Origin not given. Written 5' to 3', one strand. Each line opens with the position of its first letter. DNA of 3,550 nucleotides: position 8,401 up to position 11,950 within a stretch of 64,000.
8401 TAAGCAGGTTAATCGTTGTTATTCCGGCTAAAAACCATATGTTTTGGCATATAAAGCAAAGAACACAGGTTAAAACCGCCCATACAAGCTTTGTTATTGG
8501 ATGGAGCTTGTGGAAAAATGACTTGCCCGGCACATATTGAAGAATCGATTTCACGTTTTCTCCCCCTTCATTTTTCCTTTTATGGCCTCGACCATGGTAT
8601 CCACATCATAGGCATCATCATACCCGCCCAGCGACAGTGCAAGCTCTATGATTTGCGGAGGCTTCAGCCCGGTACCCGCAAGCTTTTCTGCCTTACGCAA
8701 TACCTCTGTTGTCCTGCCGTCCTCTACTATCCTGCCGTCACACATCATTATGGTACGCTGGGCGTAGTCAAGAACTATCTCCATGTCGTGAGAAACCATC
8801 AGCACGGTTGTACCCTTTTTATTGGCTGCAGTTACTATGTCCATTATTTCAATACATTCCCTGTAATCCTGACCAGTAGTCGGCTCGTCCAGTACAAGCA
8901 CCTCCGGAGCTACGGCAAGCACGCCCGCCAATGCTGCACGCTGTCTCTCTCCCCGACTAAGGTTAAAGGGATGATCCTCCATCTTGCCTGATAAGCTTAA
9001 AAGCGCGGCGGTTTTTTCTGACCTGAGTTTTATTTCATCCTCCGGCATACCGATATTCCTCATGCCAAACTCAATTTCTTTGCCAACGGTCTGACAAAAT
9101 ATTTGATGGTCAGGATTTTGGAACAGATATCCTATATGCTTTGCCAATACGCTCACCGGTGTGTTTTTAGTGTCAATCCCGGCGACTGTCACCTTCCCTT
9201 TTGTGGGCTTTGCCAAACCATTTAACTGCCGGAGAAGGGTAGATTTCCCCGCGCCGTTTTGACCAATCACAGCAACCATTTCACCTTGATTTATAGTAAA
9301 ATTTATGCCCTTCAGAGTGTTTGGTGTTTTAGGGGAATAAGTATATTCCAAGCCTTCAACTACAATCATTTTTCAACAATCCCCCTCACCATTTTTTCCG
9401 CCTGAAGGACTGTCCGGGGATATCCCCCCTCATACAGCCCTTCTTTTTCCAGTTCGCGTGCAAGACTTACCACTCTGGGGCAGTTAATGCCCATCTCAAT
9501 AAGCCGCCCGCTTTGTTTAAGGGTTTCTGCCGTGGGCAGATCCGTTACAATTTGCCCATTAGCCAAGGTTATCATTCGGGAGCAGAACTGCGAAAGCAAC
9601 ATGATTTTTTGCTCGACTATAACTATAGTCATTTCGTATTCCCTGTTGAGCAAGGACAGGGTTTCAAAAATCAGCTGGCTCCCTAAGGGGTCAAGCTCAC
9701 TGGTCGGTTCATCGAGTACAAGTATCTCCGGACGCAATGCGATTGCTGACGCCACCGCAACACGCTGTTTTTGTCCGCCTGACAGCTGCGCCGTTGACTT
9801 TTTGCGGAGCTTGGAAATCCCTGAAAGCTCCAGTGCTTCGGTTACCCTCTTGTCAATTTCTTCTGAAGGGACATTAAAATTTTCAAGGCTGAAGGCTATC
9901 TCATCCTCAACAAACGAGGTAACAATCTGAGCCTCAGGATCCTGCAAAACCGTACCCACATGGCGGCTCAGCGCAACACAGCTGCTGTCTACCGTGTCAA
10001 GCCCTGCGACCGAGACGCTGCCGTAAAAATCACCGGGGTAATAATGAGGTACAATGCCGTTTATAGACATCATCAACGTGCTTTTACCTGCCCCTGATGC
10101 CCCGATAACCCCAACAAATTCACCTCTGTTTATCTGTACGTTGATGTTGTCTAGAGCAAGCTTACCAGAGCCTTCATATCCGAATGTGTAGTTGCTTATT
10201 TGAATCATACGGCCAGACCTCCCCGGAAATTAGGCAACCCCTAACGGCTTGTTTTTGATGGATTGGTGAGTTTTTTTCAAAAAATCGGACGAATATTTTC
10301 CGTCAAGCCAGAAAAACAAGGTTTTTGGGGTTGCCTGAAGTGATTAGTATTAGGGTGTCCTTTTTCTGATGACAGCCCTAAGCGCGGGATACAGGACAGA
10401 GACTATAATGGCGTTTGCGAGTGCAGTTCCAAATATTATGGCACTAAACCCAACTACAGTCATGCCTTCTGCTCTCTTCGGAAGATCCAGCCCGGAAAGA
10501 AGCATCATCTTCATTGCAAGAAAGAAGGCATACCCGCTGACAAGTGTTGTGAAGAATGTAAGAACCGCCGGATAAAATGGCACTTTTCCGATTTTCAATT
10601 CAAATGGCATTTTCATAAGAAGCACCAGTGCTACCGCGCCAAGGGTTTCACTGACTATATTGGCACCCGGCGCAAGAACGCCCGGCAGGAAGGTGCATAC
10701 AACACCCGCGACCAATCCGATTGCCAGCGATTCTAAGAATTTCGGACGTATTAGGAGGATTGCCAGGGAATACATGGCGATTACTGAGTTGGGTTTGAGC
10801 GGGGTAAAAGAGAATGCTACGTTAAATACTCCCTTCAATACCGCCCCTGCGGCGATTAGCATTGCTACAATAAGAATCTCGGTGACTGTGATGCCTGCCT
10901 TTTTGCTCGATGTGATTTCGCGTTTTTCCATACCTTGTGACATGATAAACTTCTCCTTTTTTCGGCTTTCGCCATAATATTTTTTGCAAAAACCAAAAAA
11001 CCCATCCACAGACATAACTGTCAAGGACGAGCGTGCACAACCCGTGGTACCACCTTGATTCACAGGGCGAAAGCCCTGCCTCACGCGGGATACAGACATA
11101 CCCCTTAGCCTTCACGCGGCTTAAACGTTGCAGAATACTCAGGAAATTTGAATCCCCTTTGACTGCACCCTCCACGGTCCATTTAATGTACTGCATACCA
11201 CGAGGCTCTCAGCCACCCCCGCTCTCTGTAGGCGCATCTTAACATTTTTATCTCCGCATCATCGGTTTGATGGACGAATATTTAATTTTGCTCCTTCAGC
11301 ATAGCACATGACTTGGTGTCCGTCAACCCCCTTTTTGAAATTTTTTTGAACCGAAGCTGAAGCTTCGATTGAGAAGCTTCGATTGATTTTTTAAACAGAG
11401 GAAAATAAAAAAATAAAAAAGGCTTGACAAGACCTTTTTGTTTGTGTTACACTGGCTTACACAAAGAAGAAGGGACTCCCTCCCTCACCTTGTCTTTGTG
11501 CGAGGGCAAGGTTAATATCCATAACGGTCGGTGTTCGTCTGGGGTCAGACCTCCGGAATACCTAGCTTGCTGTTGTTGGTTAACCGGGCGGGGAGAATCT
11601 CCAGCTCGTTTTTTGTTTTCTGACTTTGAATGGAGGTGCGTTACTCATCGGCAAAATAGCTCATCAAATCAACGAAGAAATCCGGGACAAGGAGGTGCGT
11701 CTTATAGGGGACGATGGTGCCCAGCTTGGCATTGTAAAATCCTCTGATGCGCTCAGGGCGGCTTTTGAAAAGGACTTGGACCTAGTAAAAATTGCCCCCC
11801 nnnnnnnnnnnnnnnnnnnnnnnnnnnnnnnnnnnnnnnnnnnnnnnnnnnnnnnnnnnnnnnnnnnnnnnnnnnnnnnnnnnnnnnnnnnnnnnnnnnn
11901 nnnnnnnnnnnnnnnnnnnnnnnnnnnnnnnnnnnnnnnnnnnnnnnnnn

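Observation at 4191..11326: Trp-type T-box heads a trpP / dedicated ECF module / indolepyruvate oxidoreductase / aryl-acetate-CoA ligase gene string: possible starvation-induced tryptophan salvage from indoleacetate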

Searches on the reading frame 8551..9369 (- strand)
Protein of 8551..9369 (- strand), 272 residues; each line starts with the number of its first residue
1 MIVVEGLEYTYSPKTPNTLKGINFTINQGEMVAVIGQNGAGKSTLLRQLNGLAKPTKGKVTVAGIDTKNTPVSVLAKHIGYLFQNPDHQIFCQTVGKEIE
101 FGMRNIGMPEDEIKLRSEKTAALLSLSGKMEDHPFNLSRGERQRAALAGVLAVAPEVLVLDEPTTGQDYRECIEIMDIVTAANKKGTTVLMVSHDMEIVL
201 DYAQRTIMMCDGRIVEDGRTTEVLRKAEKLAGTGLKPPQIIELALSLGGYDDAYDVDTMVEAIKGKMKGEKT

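Call 5: search_protein_families(library=pfam, proteins=[window:8551-9369:-])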
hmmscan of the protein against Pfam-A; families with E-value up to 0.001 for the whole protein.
window:8551-9369:- (272 aa): 7 families
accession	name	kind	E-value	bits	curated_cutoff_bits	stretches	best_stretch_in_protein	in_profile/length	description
PF00005.33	ABC_tran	-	1.7e-31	110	25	1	19-165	1-137/137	ABC transporter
PF13304.12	AAA_21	-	4.2e-11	43.9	27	1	95-199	196-303/304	AAA domain, putative AbiEii toxin, Type IV TA system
PF02463.25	SMC_N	-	2.3e-05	24.4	40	1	30-201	25-204/220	RecF/RecN/SMC N terminal domain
PF03193.22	RsgA_GTPase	-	0.00018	21.8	30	1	11-60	89-137/174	RsgA GTPase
PF13555.12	AAA_29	-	0.00036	20.7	27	1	21-46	14-39/61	P-loop containing region of AAA domain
PF13401.12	AAA_22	-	0.0007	20.4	27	0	29-89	5-64/130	AAA domain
PF09818.15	ABC_ATPase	-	0.00096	18.7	23.2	0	18-50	71-100/283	P-loop domain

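Call 6: search_protein_families(library=ncbifam, proteins=[window:8551-9369:-])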
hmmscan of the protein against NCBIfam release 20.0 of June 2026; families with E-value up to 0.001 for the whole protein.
window:8551-9369:- (272 aa): 190 families (the best 25 are shown)
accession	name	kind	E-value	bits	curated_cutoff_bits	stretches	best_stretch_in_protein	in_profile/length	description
TIGR04521.1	ECF_ATPase_2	equivalog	1.4e-76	257.3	330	1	2-247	1-256/279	energy-coupling factor transporter ATPase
TIGR04520.1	ECF_ATPase_1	equivalog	7.1e-67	225.6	315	1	2-249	1-249/269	energy-coupling factor transporter ATPase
NF010158.0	PRK13637.1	equivalog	3.9e-65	219.8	390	1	2-247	3-256/287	energy-coupling factor transporter ATPase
NF010155.0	PRK13634.1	equivalog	1.5e-62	211.5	413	1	2-245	3-255/290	energy-coupling factor ABC transporter ATP-binding protein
NF010156.0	PRK13635.1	equivalog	8e-58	195.8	392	1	2-247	6-251/279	energy-coupling factor ABC transporter ATP-binding protein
NF010170.0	PRK13651.1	equivalog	8.9e-58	195.6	432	2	72-247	100-276/308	cobalt transporter ATP-binding subunit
NF010171.0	PRK13652.1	equivalog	1.7e-56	191.3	476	1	4-247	6-249/277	cobalt transporter ATP-binding subunit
NF010157.0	PRK13636.1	equivalog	3.6e-56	190.4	463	1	2-247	6-253/285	cobalt transporter ATP-binding subunit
TIGR01166.1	cbiO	subfamily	4.7e-51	172.9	211.8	1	14-198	3-189/190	cobalt ABC transporter, ATP-binding protein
NF010166.0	PRK13646.1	equivalog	5.9e-50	170.1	458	1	5-245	6-255/286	energy-coupling factor transporter ATPase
NF010153.0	PRK13631.1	equivalog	2.1e-47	161.7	463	1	3-255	23-295/320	cobalt transporter ATP-binding subunit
TIGR02673.1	FtsE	equivalog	1.1e-43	149.4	264.85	1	1-212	1-213/214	cell division ATP-binding protein FtsE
NF010167.0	PRK13648.1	subfamily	1.4e-42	145.9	241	1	2-260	8-266/269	energy-coupling factor transporter ATPase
TIGR03375.1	type_I_sec_LssB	subfamily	4.1e-42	144.4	693.1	1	3-228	467-693/696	type I secretion system permease/ATPase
NF010068.0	PRK13548.1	equivalog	6.3e-41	140.2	261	1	10-227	12-234/261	heme ABC transporter ATP-binding protein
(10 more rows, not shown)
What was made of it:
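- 8551..9369 (-): ecfA2 (ECF ATPase 2, 272 aa), with an ATGA overlap with ecfA1. TIGR04521 is the best hit at 257 bits (call 6).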

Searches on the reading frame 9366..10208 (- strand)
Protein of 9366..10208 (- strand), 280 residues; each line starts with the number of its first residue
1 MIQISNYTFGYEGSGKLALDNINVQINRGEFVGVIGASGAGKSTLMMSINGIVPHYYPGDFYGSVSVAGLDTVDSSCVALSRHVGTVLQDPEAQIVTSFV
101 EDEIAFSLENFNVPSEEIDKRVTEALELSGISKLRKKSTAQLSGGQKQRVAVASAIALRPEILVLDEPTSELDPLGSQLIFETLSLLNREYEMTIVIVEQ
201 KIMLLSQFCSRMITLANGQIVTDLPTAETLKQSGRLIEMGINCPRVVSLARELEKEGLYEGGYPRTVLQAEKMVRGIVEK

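Call 5: search_protein_families(library=pfam, proteins=[window:9366-10208:-])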
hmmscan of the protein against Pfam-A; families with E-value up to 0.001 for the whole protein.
window:9366-10208:- (280 aa): 3 families
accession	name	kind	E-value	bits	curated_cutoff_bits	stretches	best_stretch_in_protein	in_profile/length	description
PF00005.33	ABC_tran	-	4.2e-28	99.1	25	1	19-170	1-137/137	ABC transporter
PF13304.12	AAA_21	-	2.9e-06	28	27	0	140-184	236-283/304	AAA domain, putative AbiEii toxin, Type IV TA system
PF02463.25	SMC_N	-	8.1e-05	22.6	40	1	30-213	25-212/220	RecF/RecN/SMC N terminal domain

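Call 6: search_protein_families(library=ncbifam, proteins=[window:9366-10208:-])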
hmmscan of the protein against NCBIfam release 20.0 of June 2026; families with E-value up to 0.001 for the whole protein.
window:9366-10208:- (280 aa): 187 families (the best 25 are shown)
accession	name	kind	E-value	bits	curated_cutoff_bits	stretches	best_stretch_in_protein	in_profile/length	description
TIGR04520.1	ECF_ATPase_1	equivalog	9.5e-71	238.4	315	1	2-276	1-267/269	energy-coupling factor transporter ATPase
TIGR04521.1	ECF_ATPase_2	equivalog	1e-60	205.2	330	1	6-274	5-274/279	energy-coupling factor transporter ATPase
NF010158.0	PRK13637.1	equivalog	6.5e-58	196.1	390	1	2-259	3-262/287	energy-coupling factor transporter ATPase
NF010156.0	PRK13635.1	equivalog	5.5e-57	193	392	1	2-274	6-269/279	energy-coupling factor ABC transporter ATP-binding protein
NF010157.0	PRK13636.1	equivalog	1.7e-49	168.6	463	1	3-276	7-277/285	cobalt transporter ATP-binding subunit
NF010171.0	PRK13652.1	equivalog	6.3e-49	166.5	476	1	2-258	4-254/277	cobalt transporter ATP-binding subunit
NF010155.0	PRK13634.1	equivalog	2e-48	165.2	413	1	16-276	20-278/290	energy-coupling factor ABC transporter ATP-binding protein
TIGR01166.1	cbiO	subfamily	8.6e-47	159.1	211.8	1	17-201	6-186/190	cobalt ABC transporter, ATP-binding protein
NF010170.0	PRK13651.1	equivalog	6.3e-43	146.9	432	2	79-258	102-281/308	cobalt transporter ATP-binding subunit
NF010167.0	PRK13648.1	subfamily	1.4e-42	146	241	1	2-257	8-257/269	energy-coupling factor transporter ATPase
TIGR02315.1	ABC_phnC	equivalog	1.8e-40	138.9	266.1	1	1-229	1-233/243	phosphonate ABC transporter ATP-binding protein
TIGR02314.1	ABC_MetN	equivalog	1.1e-39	136.5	499.7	1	1-223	1-222/343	methionine ABC transporter ATP-binding protein MetN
TIGR00972.1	3a0107s01c2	equivalog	1.1e-39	136.3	343.2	1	2-232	2-233/248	phosphate ABC transporter ATP-binding protein PstB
NF010166.0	PRK13646.1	equivalog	3.5e-39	134.8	458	1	16-272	20-274/286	energy-coupling factor transporter ATPase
TIGR02673.1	FtsE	equivalog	1.1e-38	133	264.85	1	1-219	1-214/214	cell division ATP-binding protein FtsE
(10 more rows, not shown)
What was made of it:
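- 9366..10208 (-): ecfA1 (ECF ATPase 1, 280 aa). TIGR04520 is the best hit at 238 bits, and PF00005 matches (calls 5, 6).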

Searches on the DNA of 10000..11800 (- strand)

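Call 3: search_rna_families(source=window, start=10000, end=11800, threshold=evalue, max_evalue=10, show_alignments=4)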
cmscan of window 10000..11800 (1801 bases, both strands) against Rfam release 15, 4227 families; matches with E-value up to 10: 11.
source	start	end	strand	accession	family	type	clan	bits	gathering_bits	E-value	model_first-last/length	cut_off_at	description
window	11020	11271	-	RF00230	T-box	Cis-reg; leader;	-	81.2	93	1.5e-17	1-219/219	no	T-box leader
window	11407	11447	-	RF02907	patAB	Cis-reg; leader;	-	23.8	92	0.51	1-57/57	no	patAB leader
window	11458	11621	+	RF00558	L20_leader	Cis-reg; leader;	-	21.3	58.7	0.3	1-127/127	no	Ribosomal protein L20 leader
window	10230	10338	+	RF04120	MIR5998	Gene; miRNA;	-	21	180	0.12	1-173/173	no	MIR5998 microRNA precursor family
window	11346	11437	-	RF01796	frnS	Gene; sRNA;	-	21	60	1.1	1-119/119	no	Fumarate/nitrate reductase regulator sRNA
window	11355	11432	+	RF02526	SSRC34_1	Gene; sRNA;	-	19.9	64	9.9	1-128/128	no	Streptococcus sRNA SSRC34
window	11282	11440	-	RF02527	SSRC38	Gene; sRNA;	-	19.7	80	1.3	1-166/166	no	Streptococcus sRNA SSRC38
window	11384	11432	+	RF02925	6A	Gene; sRNA;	-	18.7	41.2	3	1-52/52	no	6A RNA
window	11343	11457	+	RF01259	snR63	Gene; snRNA; snoRNA; CD-box;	CL00061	16.9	50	0.1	1-255/255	no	Small nucleolar RNA snR63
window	11340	11447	+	RF01582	RUF4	Gene; sRNA;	-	15.4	55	5.4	1-277/277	no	RNA of unknown function RUF4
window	11738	11800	+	RF02267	Vax2os1_2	Gene; lncRNA;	-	8.6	55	0.78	1-64/466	3'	Vax2os1 conserved region 2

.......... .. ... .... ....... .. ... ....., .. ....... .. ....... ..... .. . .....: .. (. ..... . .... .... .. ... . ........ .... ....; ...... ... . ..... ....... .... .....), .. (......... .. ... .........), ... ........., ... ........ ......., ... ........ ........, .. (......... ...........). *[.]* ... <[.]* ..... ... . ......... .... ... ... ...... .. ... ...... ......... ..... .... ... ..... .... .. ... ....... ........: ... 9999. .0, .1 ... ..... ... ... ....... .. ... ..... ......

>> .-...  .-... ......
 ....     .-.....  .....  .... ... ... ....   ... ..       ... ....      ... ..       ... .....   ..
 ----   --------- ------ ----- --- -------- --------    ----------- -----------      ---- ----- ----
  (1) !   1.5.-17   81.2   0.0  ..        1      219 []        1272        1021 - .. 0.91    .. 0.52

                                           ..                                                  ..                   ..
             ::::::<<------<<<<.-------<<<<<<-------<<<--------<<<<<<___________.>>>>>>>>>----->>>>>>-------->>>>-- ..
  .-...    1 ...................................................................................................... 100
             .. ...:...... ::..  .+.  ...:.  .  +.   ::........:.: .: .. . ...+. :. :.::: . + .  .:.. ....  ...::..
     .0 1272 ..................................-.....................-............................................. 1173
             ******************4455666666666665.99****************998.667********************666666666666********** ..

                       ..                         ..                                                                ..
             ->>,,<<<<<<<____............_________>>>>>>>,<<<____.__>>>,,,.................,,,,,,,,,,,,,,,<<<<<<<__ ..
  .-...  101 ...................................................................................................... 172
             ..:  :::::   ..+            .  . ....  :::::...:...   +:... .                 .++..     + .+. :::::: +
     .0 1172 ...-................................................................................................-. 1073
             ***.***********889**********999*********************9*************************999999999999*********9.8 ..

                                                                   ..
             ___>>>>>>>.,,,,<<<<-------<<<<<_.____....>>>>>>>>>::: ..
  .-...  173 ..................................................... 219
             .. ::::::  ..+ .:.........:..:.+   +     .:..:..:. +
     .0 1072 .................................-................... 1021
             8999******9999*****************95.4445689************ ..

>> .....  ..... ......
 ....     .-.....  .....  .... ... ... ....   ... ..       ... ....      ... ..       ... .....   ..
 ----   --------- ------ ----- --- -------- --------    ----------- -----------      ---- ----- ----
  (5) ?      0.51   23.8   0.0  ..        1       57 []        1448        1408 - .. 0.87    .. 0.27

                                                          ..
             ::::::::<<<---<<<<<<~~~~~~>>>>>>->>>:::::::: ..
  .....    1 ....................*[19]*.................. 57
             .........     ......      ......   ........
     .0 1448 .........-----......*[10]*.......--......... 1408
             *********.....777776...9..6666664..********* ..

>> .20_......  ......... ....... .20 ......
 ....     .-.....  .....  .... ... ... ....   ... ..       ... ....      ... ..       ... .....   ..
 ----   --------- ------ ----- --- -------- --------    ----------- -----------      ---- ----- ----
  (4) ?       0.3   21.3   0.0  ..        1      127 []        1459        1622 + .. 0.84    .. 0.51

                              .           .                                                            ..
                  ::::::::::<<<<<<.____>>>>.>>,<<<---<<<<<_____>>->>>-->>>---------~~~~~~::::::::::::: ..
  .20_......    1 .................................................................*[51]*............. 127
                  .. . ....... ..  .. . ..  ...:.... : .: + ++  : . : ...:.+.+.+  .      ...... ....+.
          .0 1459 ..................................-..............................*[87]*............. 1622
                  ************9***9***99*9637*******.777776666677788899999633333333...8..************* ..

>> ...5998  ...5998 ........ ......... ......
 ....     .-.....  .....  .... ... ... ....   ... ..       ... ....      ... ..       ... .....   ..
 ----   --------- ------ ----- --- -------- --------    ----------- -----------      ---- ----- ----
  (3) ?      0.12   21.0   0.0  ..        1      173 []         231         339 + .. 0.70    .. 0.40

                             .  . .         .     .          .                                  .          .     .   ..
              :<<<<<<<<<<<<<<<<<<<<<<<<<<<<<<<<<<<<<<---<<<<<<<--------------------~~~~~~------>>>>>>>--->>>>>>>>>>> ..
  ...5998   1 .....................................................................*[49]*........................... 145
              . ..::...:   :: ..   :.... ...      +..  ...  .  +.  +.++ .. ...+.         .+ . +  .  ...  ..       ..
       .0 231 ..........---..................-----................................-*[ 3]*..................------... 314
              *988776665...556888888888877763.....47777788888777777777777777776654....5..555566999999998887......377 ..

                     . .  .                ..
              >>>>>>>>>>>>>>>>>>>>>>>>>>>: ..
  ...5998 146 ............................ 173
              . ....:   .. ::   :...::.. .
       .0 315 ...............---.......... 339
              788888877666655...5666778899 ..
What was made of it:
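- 10995..11271 (-): Trp-specific T-box leader. It contains stem I with AGAGAG (11227-11222), specifier UGG (11181-11179) plus A (11178), the T-box sequence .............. (11054-11041), and a terminator hairpin (11032-11000) followed by U6 (11000-10995). RF00230 at 81.2 bits, E=1.5e-17 (call 3).
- On T-box riboswitch (Rfam RF00230): 81.2 bits, E=1.5e-17, model positions 1-219 of 219 (call 3).
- Checked: The T-box is real. cmscan places RF00230 at 11271-11020 (-) with 81.2 bits and E=1.5e-17, covering the full model 1-219 (call 3).
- The T-box has E=1.5e-17 with a UGG specifier (call 3).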

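Call 21: search_rna_families(sources=[L008, L036, L045, L007], threshold=evalue, max_evalue=0.01)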
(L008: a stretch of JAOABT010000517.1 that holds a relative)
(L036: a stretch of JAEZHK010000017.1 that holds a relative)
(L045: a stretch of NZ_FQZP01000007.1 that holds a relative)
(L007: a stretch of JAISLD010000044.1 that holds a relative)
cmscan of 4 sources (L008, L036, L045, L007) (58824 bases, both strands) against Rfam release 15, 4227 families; matches with E-value up to 0.01: 2.
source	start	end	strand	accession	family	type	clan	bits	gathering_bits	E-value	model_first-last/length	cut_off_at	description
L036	4608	4852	+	RF00230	T-box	Cis-reg; leader;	-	71.1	93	2e-13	1-219/219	no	T-box leader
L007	1755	2040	+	RF00230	T-box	Cis-reg; leader;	-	43.5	93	2.5e-06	1-219/219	no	T-box leader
